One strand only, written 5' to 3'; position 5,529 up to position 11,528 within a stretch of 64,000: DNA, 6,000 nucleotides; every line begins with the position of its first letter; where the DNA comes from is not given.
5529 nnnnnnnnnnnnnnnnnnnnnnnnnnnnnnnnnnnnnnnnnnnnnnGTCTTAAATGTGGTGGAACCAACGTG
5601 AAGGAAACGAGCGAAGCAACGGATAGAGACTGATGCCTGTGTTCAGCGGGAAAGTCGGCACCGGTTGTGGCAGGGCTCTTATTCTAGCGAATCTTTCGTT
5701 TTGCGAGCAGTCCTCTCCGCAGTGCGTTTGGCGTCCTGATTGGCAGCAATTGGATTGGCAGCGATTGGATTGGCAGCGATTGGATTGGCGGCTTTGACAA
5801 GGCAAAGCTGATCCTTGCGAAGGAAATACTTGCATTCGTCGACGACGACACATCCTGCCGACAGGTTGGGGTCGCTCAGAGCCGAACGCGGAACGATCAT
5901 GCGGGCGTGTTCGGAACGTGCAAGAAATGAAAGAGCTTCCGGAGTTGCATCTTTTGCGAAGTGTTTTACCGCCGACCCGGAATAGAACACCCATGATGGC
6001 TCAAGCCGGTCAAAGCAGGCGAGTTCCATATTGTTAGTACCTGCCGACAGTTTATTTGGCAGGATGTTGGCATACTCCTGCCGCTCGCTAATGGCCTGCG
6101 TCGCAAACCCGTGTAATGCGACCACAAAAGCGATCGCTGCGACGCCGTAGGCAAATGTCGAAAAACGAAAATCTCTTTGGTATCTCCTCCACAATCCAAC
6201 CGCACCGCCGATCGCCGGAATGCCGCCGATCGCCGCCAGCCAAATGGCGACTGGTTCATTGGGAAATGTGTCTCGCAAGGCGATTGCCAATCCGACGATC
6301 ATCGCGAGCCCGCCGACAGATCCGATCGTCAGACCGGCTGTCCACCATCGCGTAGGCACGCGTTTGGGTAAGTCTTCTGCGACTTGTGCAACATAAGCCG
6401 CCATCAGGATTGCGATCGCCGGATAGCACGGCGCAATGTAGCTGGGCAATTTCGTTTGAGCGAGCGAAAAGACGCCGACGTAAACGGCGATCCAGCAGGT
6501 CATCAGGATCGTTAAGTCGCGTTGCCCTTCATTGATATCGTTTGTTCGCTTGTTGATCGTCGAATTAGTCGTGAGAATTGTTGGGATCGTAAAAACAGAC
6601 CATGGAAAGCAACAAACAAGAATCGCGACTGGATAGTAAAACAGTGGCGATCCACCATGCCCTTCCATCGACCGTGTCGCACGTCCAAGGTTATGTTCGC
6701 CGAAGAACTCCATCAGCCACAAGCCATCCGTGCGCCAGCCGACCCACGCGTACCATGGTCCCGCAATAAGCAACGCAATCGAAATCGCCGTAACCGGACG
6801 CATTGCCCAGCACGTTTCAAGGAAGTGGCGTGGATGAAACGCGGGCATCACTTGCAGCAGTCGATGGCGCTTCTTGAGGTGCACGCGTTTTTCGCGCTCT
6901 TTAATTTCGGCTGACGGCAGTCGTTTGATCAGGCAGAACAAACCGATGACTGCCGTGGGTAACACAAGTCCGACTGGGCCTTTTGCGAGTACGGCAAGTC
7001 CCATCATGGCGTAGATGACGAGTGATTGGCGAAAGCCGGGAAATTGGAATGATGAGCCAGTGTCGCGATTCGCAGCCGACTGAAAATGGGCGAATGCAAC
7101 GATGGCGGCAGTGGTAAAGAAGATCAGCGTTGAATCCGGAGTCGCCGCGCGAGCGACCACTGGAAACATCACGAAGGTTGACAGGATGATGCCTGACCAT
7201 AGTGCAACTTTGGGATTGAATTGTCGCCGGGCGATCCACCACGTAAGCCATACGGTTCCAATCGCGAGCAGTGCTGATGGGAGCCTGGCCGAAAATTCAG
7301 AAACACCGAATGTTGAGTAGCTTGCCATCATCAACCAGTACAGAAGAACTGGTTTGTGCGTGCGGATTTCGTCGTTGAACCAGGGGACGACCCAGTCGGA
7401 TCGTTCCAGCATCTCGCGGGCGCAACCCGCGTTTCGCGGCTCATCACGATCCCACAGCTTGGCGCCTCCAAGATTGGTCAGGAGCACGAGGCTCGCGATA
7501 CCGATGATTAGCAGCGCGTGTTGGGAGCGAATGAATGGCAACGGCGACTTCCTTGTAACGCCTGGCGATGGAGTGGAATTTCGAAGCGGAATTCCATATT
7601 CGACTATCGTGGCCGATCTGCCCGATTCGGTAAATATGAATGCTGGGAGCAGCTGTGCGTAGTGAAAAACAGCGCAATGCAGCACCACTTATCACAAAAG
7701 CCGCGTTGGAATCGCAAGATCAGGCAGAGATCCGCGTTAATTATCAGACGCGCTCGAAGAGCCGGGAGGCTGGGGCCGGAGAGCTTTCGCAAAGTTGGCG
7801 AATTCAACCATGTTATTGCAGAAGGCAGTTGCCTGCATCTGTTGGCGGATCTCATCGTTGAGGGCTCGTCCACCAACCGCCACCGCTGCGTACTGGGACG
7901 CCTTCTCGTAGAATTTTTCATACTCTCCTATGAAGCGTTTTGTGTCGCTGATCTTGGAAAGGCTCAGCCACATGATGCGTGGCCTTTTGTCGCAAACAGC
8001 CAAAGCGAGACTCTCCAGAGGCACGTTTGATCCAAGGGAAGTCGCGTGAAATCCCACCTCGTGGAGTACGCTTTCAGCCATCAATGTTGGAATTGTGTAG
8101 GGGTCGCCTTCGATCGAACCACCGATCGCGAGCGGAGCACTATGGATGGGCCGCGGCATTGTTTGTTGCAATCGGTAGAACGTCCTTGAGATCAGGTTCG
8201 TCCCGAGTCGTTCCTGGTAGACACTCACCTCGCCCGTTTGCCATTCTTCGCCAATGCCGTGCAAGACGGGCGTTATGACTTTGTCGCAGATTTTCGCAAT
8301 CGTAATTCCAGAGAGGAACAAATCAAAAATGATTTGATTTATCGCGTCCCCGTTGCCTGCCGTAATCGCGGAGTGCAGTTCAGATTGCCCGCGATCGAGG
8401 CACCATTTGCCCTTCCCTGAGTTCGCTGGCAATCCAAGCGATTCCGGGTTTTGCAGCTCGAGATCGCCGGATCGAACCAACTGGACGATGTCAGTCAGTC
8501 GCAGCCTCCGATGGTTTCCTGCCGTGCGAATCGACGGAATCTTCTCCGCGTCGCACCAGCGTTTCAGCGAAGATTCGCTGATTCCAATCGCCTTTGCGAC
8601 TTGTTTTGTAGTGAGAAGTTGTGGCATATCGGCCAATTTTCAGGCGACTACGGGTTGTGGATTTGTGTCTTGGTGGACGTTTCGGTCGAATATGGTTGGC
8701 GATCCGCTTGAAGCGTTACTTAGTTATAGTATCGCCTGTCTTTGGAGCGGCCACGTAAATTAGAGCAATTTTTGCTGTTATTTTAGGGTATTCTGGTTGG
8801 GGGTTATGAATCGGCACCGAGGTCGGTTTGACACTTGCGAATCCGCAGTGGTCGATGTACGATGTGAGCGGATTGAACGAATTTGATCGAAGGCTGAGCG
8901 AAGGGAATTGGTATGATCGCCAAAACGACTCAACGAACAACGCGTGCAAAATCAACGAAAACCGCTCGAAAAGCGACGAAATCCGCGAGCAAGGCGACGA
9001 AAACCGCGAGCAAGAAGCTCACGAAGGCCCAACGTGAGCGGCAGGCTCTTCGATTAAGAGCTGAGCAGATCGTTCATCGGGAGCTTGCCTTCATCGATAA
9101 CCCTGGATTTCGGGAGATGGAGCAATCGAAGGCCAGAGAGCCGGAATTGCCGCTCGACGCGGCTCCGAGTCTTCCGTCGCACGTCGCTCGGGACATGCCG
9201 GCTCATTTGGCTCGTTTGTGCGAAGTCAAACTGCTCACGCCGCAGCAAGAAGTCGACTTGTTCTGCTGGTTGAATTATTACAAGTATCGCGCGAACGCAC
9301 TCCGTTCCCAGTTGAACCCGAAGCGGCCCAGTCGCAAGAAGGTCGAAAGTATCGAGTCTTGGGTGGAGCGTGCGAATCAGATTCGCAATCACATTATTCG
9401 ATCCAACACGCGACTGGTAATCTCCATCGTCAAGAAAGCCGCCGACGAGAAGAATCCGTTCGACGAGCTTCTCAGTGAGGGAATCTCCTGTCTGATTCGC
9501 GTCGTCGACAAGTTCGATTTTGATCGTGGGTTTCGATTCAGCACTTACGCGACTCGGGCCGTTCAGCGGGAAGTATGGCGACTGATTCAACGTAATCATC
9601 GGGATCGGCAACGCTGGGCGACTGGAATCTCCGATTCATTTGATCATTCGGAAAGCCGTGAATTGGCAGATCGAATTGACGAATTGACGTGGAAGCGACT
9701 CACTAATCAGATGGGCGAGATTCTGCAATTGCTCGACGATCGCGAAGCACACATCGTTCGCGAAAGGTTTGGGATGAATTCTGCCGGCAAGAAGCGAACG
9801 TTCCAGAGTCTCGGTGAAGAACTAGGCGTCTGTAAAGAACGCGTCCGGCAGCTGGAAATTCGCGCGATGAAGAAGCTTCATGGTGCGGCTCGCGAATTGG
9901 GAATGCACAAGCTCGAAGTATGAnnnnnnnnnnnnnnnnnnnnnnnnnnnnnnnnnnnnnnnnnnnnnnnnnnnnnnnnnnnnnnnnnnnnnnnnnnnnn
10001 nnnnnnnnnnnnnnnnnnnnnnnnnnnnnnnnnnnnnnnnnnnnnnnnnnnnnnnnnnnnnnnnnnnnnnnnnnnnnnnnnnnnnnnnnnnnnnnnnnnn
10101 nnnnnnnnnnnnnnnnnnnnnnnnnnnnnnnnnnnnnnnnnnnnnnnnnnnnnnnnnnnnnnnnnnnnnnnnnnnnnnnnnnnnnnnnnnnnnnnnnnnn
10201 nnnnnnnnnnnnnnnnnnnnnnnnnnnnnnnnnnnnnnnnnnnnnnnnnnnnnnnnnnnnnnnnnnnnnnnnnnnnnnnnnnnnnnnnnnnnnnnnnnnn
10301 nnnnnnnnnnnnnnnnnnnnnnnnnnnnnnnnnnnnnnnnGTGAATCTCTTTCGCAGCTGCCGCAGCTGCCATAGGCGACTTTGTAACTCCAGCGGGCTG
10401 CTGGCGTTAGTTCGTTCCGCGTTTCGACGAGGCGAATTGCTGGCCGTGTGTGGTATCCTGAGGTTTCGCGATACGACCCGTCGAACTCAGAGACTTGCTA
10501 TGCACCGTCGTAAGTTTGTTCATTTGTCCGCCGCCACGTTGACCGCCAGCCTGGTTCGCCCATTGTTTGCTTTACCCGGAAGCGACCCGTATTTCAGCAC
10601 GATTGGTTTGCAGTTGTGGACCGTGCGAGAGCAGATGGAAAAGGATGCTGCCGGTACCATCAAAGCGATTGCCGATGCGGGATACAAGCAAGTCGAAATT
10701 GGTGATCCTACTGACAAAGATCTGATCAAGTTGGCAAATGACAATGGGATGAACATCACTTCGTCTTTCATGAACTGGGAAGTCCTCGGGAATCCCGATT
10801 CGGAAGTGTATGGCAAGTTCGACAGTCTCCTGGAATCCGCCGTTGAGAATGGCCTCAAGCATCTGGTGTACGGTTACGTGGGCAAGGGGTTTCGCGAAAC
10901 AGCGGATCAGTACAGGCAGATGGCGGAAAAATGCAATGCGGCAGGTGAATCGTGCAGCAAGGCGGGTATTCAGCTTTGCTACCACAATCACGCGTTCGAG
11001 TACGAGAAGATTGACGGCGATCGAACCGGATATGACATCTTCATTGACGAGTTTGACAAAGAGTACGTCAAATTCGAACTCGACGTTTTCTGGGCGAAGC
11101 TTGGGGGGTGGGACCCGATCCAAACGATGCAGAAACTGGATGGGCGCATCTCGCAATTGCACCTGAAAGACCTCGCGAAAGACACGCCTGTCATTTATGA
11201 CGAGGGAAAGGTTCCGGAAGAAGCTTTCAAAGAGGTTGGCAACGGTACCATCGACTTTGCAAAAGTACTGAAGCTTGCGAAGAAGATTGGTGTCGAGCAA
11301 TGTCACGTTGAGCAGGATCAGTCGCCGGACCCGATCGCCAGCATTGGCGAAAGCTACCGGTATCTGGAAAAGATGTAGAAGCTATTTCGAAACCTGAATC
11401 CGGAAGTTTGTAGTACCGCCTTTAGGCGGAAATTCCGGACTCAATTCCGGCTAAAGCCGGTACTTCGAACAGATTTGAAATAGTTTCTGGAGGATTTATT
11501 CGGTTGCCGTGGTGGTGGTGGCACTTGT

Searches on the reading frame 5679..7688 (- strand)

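Call 60: search_protein_families(library=pfam, proteins=[window:5679-7688:-], max_evalue=0.0001)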
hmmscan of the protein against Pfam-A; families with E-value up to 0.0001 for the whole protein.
window:5679-7688:- (669 aa): 2 families
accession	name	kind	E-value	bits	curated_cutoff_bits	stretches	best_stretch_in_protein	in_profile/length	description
PF13231.12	PMT_2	-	2.2e-18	67.4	26.1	1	111-255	1-132/160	Dolichyl-phosphate-mannose-protein mannosyltransferase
PF02366.24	PMT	-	2.1e-16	60.7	22.7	1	111-283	61-230/245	Dolichyl-phosphate-mannose-protein mannosyltransferase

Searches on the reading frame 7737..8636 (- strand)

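Call 60: search_protein_families(library=pfam, proteins=[window:7737-8636:-], max_evalue=0.0001)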
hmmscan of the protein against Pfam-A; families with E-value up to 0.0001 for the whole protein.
window:7737-8636:- (299 aa): 3 families
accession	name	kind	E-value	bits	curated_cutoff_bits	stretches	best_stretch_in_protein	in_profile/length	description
PF02607.22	B12-binding_2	-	1.2e-09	38.7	23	1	86-156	4-73/74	B12 binding domain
PF12728.13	HTH_17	-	1.8e-09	38.1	27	1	7-56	1-49/51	Helix-turn-helix domain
PF00376.29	MerR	-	5.9e-06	26.4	28.2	1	9-44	1-37/38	MerR family regulatory protein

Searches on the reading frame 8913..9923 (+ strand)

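Call 60: search_protein_families(library=pfam, proteins=[window:8913-9923:+], max_evalue=0.0001)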
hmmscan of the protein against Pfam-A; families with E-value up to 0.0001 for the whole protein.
window:8913-9923:+ (336 aa): 2 families
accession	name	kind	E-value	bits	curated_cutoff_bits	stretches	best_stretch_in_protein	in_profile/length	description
PF04545.22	Sigma70_r4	-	4e-12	45.9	24.1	1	271-322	2-48/50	Sigma-70, region 4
PF04542.20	Sigma70_r2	-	8.4e-10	38.7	24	1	162-230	2-70/71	Sigma-70 region 2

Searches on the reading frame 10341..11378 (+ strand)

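Call 60: search_protein_families(library=pfam, proteins=[window:10341-11378:+], max_evalue=0.0001)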
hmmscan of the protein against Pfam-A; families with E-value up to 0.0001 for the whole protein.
window:10341-11378:+ (345 aa): 1 family
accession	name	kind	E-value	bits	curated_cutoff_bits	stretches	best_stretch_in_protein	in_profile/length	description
PF01261.30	AP_endonuc_2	-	2.1e-16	60.8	31.1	1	108-344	2-248/249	Xylose isomerase-like TIM barrel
